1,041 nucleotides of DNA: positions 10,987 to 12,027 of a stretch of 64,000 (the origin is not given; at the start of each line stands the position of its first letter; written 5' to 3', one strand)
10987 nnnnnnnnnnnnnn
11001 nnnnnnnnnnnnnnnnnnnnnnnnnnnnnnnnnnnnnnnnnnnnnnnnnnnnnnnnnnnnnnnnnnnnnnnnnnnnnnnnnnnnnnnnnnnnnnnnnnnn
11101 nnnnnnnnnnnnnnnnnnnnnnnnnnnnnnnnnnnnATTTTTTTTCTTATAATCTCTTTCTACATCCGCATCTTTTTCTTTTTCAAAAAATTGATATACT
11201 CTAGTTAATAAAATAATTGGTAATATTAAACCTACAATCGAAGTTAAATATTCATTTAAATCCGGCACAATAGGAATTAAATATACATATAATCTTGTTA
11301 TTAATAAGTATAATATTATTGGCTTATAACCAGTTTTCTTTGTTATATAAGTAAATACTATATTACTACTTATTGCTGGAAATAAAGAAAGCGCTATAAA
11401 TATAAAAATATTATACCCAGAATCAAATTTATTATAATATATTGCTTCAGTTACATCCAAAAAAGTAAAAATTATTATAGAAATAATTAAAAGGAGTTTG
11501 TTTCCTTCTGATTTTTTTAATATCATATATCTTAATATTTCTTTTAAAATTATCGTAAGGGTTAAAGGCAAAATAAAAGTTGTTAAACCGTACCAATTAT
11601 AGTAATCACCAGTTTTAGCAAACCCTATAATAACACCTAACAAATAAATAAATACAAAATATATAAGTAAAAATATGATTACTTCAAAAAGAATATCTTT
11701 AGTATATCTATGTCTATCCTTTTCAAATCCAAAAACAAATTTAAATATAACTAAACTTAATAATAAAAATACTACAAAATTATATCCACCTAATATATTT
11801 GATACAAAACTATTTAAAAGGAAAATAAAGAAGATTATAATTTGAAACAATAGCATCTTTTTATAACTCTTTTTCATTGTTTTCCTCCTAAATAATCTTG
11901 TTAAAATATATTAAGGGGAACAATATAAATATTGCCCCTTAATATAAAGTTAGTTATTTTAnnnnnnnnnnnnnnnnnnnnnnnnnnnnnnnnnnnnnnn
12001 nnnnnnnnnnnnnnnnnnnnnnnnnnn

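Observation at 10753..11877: SipW-type signal peptidase fused to an eight-helix membrane domain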

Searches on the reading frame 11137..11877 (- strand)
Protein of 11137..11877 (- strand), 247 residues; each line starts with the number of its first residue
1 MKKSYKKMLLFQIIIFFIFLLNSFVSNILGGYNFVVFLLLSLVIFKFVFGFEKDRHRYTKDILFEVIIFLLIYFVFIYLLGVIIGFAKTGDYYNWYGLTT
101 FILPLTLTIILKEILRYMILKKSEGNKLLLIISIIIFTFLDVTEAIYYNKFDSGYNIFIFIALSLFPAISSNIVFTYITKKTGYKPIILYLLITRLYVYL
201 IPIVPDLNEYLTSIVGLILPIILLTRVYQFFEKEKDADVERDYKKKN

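Call 6: find_homologous_proteins(query=window:11137-11877:-, max_evalue=0.001)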
Query seq(247 aa) (247 aa): 452 proteins with E <= 0.001 among 3295 candidates; the best 120 are listed.
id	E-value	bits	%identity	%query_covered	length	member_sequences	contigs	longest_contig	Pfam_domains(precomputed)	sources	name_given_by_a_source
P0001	1.1e-144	498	100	100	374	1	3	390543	PF00717.29,PF10502.15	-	-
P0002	3.6e-113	395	74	100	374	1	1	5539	PF00717.29,PF10502.15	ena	-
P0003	2.7e-111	389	75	100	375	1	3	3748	PF10502.15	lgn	-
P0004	1.4e-109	384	74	99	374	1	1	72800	PF00717.29,PF10502.15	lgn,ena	-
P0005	2.7e-109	383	73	100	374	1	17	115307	PF00717.29,PF10502.15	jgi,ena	-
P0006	6.7e-109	381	77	100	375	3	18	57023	PF10502.15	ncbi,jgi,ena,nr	ncbi:MAG: signal peptidase I [Firmicutes bacterium]|nr:signal peptidase I [Bacillota bacterium]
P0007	8.3e-109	381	74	99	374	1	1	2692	PF00717.29,PF10502.15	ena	-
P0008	1.7e-106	373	73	100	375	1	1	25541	PF10502.15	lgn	-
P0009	6.8e-106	371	72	100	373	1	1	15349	PF00717.29,PF10502.15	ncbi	-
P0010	2.5e-105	370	73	100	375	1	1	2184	PF00717.29,PF10502.15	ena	-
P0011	7.4e-104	365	72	99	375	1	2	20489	PF10502.15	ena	-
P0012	2.1e-103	363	69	100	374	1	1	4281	PF00717.29,PF10502.15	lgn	-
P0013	2.6e-102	360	68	100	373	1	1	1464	PF10502.15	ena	-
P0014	5.2e-101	355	69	100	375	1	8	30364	PF00717.29,PF10502.15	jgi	-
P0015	1.6e-100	354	68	100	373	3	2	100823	PF00717.29,PF10502.15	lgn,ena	-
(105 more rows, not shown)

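Call 15: find_related_loci(query=A1, collection=genome_contigs, flank=8000)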
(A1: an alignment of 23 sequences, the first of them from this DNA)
Query A1 (247 aa) in genome_contigs; peptide patterns used: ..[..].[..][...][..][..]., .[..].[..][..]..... (x = any residue, [..] = any of these).
150 stretches matched a pattern; 123 encode a relative of the query (tblastn E <= 1e-3); the best 80 are kept; 80 distinct loci.
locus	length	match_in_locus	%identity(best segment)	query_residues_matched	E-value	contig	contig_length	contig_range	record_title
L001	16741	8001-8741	77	1-247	2e-118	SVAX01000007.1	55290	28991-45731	MAG: Bacillota bacterium isolate SIG213 NODE_13674_length_55290_cov_9.011403, whole genome shotgun sequence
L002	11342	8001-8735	72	1-246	1e-114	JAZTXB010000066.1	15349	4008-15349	MAG: Bacilli bacterium isolate T1900045331_YK20190020.MAGScoT_cleanbin_000028 SGB_6528_k141_1303739, whole genome shotgu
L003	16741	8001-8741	56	1-247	4e-92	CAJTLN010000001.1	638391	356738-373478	MAG TPA_asm: uncultured Bacilli bacterium isolate MGBC100111 genome assembly, contig: MGBC100111.1, whole genome shotgun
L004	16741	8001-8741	60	1-247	6e-92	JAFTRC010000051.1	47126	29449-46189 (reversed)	MAG: Bacilli bacterium isolate RGIG4073 Roe_deer_Cecum.Co__c1682546, whole genome shotgun sequence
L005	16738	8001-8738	59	1-246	1e-90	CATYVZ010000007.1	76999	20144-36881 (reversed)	MAG TPA_asm: uncultured Bacilli bacterium isolate ERR9578307_bin.50_MetaWRAP_v1.3_MAG genome assembly, contig: ERZ185339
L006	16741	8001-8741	56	1-247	3e-90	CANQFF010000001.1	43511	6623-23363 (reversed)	MAG: uncultured Bacilli bacterium isolate Lapin-005__bin51 genome assembly, contig: Lapin-005__NODE_1083_length_43511_co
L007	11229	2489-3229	59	1-247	2e-88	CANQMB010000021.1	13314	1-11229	MAG: uncultured Bacilli bacterium isolate Lapin-014__bin60 genome assembly, contig: Lapin-014__NODE_3984_length_13314_co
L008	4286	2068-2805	61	1-246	2e-88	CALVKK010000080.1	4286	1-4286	MAG: uncultured Bacilli bacterium isolate BRZ_NT__bin8 genome assembly, contig: BRZ_NT__NODE_22819_length_4286_cov_4.342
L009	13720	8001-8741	54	1-247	6e-87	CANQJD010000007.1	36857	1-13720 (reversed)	MAG: uncultured Bacilli bacterium isolate Lapin-032__bin104 genome assembly, contig: Lapin-032__NODE_1866_length_36857_c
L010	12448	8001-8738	60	1-246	2e-86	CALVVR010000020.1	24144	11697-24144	MAG: uncultured Bacilli bacterium isolate BRZ_PE__bin58 genome assembly, contig: BRZ_PE__NODE_2725_length_24144_cov_7.92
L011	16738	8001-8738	54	1-246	2e-84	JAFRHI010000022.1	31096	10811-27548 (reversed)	MAG: Bacilli bacterium isolate RGIG2470 Goat_Jejunum-2__c300937, whole genome shotgun sequence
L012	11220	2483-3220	58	1-246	1e-82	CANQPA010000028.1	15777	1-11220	MAG: uncultured Bacilli bacterium isolate Lapin-032__bin42 genome assembly, contig: Lapin-032__NODE_5452_length_15777_co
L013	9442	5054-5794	58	1-247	3e-81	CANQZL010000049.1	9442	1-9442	MAG: uncultured Bacilli bacterium isolate Lapin-018__bin17 genome assembly, contig: Lapin-018__NODE_7347_length_9442_cov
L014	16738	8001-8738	59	1-246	5e-80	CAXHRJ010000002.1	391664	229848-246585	MAG: uncultured Bacilli bacterium isolate ena-SAMPLE-TAB-22-03-2024-10:43:23:847-115527 genome assembly, contig: NODE_83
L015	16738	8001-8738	55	1-246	2e-79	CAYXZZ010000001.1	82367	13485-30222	MAG TPA_asm: uncultured Mycoplasma sp. isolate SRP315200_co2_747 genome assembly, contig: NODE_54_length_82367_cov_13.95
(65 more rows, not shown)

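Call 19: predict_structure(alignment_id=A2)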
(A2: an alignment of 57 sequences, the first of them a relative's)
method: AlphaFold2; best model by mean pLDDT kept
length: 374 residues; sequences in the alignment: 57
mean_pLDDT: 83.4   pTM: 0.65
mean pLDDT of the five models: 83.4, 83.0, 82.2, 81.9, 81.3
residues with pLDDT >= 90: 142; 70-90: 186; 50-70: 20; < 50: 26
segments of 3 or more residues with pLDDT < 50: 238-249, 264-268, 369-374
pLDDT, mean of each block of 10 residues (from residue 1): 86 93 85 93 94 88 91 86 77 85 95 96 90 94 88 83 87 94 95 91 81 84 88 64 47 55 51 81 85 83 90 87 90 91 89 88 60 35
secondary structure, 60 per line:
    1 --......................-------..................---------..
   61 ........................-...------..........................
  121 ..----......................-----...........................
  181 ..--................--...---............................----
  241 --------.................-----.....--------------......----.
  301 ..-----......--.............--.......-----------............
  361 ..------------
elements in order: H3-24 H32-49 H59-84 E86-88 H95-122 H127-148 H154-182 H185-200 E203-205 H209-236 H249-265 E271-275 E290-295 E308-313 E316-328 E331-337 E354-362

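Call 25: fold_search(model_id=the predicted structure, library=pdb)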
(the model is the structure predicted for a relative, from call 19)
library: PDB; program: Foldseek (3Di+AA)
matches with E <= 10: 303; with E <= 0.001: 4
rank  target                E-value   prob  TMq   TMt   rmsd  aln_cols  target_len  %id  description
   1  7p2q_A                1.9e-05  1.00  0.24  0.56   7.6       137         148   28  Human Signal Peptidase Complex Paralog C (SPC-C) (released 2021-10-06)
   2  7p2p_A                3.3e-05  1.00  0.25  0.57   7.6       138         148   27  Human Signal Peptidase Complex Paralog A (SPC-A) (released 2021-10-06)
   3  6a2t                  5.4e-04  1.00  0.19  0.63   3.9        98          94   19  Mycobacterium tuberculosis LexA C-domain K197A (released 2019-01-23)
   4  4wvj_A                8.9e-04  1.00  0.21  0.17  13.3       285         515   12  Crystal structure of the Type-I signal peptidase from Staphylococcus aureus (SpsB) in complex with an inhibitor peptid (released 2015-09-23)
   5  4wvi_A                1.3e-03  1.00  0.21  0.15   8.9       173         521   16  Crystal structure of the Type-I signal peptidase from Staphylococcus aureus (SpsB) in complex with a substrate peptide (released 2015-09-23)
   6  4wvg_A                1.5e-03  1.00  0.21  0.16   8.9       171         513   15  Crystal structure of the Type-I signal peptidase from Staphylococcus aureus (SpsB). (released 2015-09-23)
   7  4wvh_A                1.9e-03  1.00  0.21  0.15   9.0       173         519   16  Crystal structure of the Type-I signal peptidase from Staphylococcus aureus (SpsB) in complex with a substrate peptide (released 2015-09-23)
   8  4n31_A                3.0e-03  1.00  0.22  0.56   6.5       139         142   11  Structure and activity of Streptococcus pyogenes SipA: a signal peptidase homologue essential for pilus polymerisation (released 2014-08-20)
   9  9nlo_A                1.9e-02  1.00  0.19  0.31  12.6       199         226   14  Escherichia coli Signal Peptidase I Delta 2-76 P84A in complex with lipopeptide inhibitor (released 2025-11-19)
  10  1t7d_B                2.0e-02  1.00  0.20  0.32  10.8       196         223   13  Crystal structure of Escherichia coli type I signal peptidase in complex with a lipopeptide inhibitor (released 2004-07-13)
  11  3s04_B                3.3e-02  1.00  0.20  0.33  11.6       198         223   13  Crystal structure of Escherichia coli type I signal peptidase in complex with an Arylomycin Lipoglycopeptide Antibioti (released 2011-10-05)
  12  3iiq_B                4.7e-02  1.00  0.19  0.32  11.0       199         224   11  Crystallographic analysis of bacterial signal peptidase in ternary complex with Arylomycin A2 and a beta-sultam inhibi (released 2009-09-01)
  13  9nlo_B                4.9e-02  1.00  0.20  0.32  11.5       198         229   12  Escherichia coli Signal Peptidase I Delta 2-76 P84A in complex with lipopeptide inhibitor (released 2025-11-19)
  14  2f5k_B                9.8e-02  1.00  0.13  0.54   1.9        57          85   14  Crystal structure of the chromo domain of human MRG15 (released 2006-11-14)
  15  4pll_A                1.4e-01  1.00  0.13  0.77   1.8        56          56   14  Structure of the chromodaomain of MRG2 in complex with H3K36me3 (released 2015-07-22)
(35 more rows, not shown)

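Call 26: search_protein_representatives(alignment_id=A1)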
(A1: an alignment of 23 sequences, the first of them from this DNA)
Query: 23 sequences, 247 profile positions. Proteins with E-value up to 0.001 (for the whole library): 1079; up to 1e-10: 657; up to 1e-30: 140. The best 150 are listed.
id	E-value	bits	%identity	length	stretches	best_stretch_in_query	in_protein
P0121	3.3e-82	292.3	-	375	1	1-246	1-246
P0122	9.8e-80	284.2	-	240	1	1-239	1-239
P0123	1.4e-79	283.7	-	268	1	1-246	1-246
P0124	6.0e-79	281.7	-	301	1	1-246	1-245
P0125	2.4e-75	269.9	-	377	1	1-246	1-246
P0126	3.4e-75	269.4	-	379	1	1-246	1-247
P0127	2.4e-73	263.3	-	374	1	1-245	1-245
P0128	3.6e-73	262.7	-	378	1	1-246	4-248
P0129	1.0e-71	258.0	-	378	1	1-246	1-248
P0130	1.7e-71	257.3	-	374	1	1-245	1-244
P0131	2.1e-71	256.9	-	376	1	1-241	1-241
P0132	8.0e-70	251.8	-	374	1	1-245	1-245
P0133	1.4e-69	250.9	-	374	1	1-244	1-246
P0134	8.7e-69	248.4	-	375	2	1-245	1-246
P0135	1.1e-68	248.1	-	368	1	1-245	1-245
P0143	4.1e-61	223.3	-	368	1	71-245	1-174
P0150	3.4e-49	184.2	-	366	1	1-238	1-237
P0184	1.8e-39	152.4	-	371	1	1-245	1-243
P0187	1.3e-38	149.6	-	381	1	1-241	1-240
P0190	2.8e-38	148.4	-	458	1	106-247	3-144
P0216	1.1e-34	136.7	-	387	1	15-234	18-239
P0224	8.2e-34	133.8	-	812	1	1-241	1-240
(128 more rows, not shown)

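Call 37: predict_structure(alignment_id=A1)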
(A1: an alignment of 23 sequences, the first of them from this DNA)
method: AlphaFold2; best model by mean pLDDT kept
length: 247 residues; sequences in the alignment: 23
mean_pLDDT: 85.3   pTM: 0.83
mean pLDDT of the five models: 85.3, 85.1, 84.4, 83.5, 82.2
residues with pLDDT >= 90: 109; 70-90: 113; 50-70: 16; < 50: 9
segments of 3 or more residues with pLDDT < 50: 236-242
pLDDT, mean of each block of 10 residues (from residue 1): 85 85 61 79 91 82 93 91 85 85 92 94 89 93 79 88 92 94 94 91 86 90 91 60 49
secondary structure, 60 per line:
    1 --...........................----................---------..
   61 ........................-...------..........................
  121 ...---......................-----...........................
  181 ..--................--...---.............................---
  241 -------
elements in order: H3-29 H34-49 H59-84 E86-88 H95-123 H127-148 H154-182 H185-200 E203-205 H209-237

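Call 42: fold_search(model_id=the predicted structure, library=pdb)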
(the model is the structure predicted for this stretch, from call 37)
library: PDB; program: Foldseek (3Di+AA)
matches with E <= 10: 30; with E <= 0.001: 0
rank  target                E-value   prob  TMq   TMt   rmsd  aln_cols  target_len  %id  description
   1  4cad_I                1.4e+00  0.57  0.47  0.46   7.3       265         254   13  Mechanism of farnesylated CAAX protein processing by the integral membrane protease Rce1 (released 2013-11-27)
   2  4cad_L                1.7e+00  0.47  0.46  0.45   7.8       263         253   12  Mechanism of farnesylated CAAX protein processing by the integral membrane protease Rce1 (released 2013-11-27)
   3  8zyv_G                1.9e+00  0.07  0.16  0.18  20.3       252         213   11  Bacterial flagellar sodium-driven stator PomA5PomB2 with 100 mM NaCl (released 2025-01-01)
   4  6i1z_B                3.1e+00  0.11  0.28  0.25  11.5       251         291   13  Outward facing structure of apo CST (released 2019-06-05)
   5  8zyv_D                3.9e+00  0.06  0.18  0.20  20.8       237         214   14  Bacterial flagellar sodium-driven stator PomA5PomB2 with 100 mM NaCl (released 2025-01-01)
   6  9pkw_B                3.9e+00  0.04  0.14  0.12  16.8       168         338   12  Alpha1/Beta Heteromeric Glycine receptor in the presence of 0.200 mM strychnine and 200 nM ivermectin (released 2026-01-07)
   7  3rgb_C                4.3e+00  0.04  0.17  0.19  18.5       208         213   13  Crystal structure of particulate methane monooxygenase from Methylococcus capsulatus (Bath) (released 2011-11-23)
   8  5odw_C                4.5e+00  0.04  0.17  0.17  23.4       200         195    7  Structure of the FpvAI-pyocin S2 complex (released 2017-11-08)
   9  7uw9_i                4.9e+00  0.04  0.14  0.20  19.6       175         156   16  Citrus V-ATPase State 1, H in contact with subunit a (released 2022-07-06)
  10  8zyv_E                4.9e+00  0.04  0.17  0.18  20.3       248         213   12  Bacterial flagellar sodium-driven stator PomA5PomB2 with 100 mM NaCl (released 2025-01-01)
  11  9xb9_A                4.9e+00  0.03  0.15  0.11  24.9       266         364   12  Human KCNQ2-CaM in complex with QO-58 and PIP2 (released 2026-01-28)
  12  5jxd                  5.1e+00  0.04  0.14  0.17  12.2       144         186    8  Crystal structure of murine Tnfaip8 C165S mutant (released 2017-06-28)
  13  8brd_D                5.6e+00  0.02  0.14  0.14  20.9       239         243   10  Mechanisms of ion selectivity and rotor coupling in the bacterial flagellar sodium-driven stator unit (released 2023-06-14)
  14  7yzy_C                6.5e+00  0.05  0.20  0.21  15.6       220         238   10  pMMO structure from native membranes by cryoET and STA (released 2022-08-10)
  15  9fgh_B                6.5e+00  0.04  0.16  0.14   9.7       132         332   16  Cryo-EM structure of the full-length alpha1beta3gamma2 GABA(A) receptor in large MSP2N2 nanodisc in complex with GABA  (released 2025-06-04)
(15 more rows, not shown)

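Call 68: find_encoding_contigs(protein=P0216, flank=6000, max_places=2)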
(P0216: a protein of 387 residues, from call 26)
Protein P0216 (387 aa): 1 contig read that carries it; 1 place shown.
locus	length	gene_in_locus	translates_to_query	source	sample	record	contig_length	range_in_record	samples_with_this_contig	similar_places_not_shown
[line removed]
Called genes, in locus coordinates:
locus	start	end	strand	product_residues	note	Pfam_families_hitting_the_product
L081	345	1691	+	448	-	PF08245:Mur_ligase_M, PF08353:MurT_C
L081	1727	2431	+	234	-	PF07685:GATase_3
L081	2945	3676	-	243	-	PF20772:TACO1_YebC_N, PF01709:Transcrip_reg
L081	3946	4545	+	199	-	-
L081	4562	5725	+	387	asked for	-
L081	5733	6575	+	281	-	?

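Call 69: find_encoding_contigs(protein=P0187, flank=6000, max_places=2)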
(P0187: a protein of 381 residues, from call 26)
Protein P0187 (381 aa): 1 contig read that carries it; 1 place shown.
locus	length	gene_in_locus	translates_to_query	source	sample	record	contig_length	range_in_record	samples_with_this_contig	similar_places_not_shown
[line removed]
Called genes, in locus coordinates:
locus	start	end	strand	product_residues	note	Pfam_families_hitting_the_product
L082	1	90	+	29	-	?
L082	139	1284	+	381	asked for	PF00717:Peptidase_S24 (weak), PF10502:Peptidase_S26 (faint)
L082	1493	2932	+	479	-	PF00990:GGDEF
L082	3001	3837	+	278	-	PF01936:NYN, PF12872:OST-HTH (weak)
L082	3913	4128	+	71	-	-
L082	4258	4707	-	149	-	?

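Call 73: search_protein_families(library=pfam, proteins=[P0224, P0190, P0143, P0150, P0184], max_evalue=0.01)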
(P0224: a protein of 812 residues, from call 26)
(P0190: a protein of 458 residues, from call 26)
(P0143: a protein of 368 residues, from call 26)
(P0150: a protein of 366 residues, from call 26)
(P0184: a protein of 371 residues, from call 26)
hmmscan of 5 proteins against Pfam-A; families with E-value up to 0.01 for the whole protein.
P0224 (812 aa): 3 families
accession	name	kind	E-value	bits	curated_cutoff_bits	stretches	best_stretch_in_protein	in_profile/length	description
PF00149.33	Metallophos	-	3.6e-08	34.5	21.5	1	360-576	3-190/191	Calcineurin-like phosphoesterase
PF02872.23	5_nucleotid_C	-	3.4e-06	27.7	23.6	1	705-740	48-83/158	5'-nucleotidase, C-terminal domain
PF10502.14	Peptidase_S26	-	0.0088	16.4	22.9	0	252-297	5-49/168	Signal peptidase, peptidase S26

P0190 (458 aa): 2 families
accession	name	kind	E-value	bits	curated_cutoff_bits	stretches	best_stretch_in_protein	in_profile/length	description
PF10502.14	Peptidase_S26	-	3.1e-05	24.4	22.9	1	149-211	4-67/168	Signal peptidase, peptidase S26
PF00717.28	Peptidase_S24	-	0.00017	21.7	23.3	1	167-220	34-84/116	Peptidase S24-like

P0143 (368 aa): 2 families
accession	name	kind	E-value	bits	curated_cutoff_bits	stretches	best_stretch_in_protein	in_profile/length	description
PF00905.27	Transpeptidase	-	1.2e-11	44.8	22.1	1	218-287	182-246/299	Penicillin binding protein transpeptidase domain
PF10502.14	Peptidase_S26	-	0.01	16.3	22.9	0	182-228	5-51/168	Signal peptidase, peptidase S26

P0150 (366 aa): 1 family
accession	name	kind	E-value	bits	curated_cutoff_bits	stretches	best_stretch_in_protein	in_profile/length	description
PF10502.14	Peptidase_S26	-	7.3e-05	23.2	22.9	1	251-321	4-77/168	Signal peptidase, peptidase S26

P0184 (371 aa): 2 families
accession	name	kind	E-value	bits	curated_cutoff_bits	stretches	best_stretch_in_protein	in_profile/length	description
PF10502.14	Peptidase_S26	-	0.00064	20.2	22.9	1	251-313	5-67/168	Signal peptidase, peptidase S26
PF00717.28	Peptidase_S24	-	0.0035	17.5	23.3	1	269-326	35-88/116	Peptidase S24-like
